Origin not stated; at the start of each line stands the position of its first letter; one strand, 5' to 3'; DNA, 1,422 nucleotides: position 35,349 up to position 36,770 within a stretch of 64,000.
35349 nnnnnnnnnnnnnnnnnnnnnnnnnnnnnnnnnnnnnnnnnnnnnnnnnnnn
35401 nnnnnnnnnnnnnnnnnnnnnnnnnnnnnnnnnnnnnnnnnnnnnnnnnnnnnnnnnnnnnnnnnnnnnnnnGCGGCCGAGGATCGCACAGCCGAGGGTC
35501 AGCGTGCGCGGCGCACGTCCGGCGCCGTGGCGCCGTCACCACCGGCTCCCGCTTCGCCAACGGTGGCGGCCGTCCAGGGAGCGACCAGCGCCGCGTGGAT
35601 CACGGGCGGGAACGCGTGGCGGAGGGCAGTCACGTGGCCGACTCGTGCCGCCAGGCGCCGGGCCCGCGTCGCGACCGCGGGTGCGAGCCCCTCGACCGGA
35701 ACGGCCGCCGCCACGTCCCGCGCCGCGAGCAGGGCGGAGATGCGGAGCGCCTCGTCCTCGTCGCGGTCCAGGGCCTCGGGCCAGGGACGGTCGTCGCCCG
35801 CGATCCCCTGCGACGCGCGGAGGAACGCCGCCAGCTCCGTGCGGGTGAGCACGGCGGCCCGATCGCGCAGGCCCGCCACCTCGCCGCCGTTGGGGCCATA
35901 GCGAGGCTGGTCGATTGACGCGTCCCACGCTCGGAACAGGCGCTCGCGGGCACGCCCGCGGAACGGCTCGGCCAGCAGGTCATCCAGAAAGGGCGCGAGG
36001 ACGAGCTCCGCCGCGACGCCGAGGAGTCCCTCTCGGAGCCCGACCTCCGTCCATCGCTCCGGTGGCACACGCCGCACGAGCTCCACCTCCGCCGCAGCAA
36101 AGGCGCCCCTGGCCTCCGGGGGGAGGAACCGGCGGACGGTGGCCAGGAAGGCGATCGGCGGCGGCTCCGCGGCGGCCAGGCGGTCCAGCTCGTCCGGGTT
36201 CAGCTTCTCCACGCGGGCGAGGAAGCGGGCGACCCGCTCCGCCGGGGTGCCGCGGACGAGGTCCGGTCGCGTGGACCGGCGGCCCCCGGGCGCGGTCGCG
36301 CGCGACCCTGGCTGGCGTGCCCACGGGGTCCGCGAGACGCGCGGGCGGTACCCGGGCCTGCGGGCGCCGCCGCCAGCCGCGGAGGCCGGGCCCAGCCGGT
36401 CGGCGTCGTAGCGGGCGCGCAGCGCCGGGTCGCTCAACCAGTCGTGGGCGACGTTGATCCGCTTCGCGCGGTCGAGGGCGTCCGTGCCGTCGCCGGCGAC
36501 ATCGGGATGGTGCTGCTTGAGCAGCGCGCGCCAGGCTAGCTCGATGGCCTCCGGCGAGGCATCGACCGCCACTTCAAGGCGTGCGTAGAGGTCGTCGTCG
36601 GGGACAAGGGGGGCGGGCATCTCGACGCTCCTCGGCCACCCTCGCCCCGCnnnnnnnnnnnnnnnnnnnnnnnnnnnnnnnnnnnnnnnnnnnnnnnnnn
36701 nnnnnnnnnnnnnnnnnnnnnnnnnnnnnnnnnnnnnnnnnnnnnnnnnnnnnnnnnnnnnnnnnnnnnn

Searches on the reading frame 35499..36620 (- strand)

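Call 11: search_protein_families(library=pfam, proteins=[window:35499-36620:-], max_evalue=0.001)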
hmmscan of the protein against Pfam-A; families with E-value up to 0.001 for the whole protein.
window:35499-36620:- (373 aa): 1 family
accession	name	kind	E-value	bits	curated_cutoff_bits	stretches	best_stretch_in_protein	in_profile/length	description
PF00226.36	DnaJ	-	7.6e-13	48.8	27.8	1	10-72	1-63/63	DnaJ domain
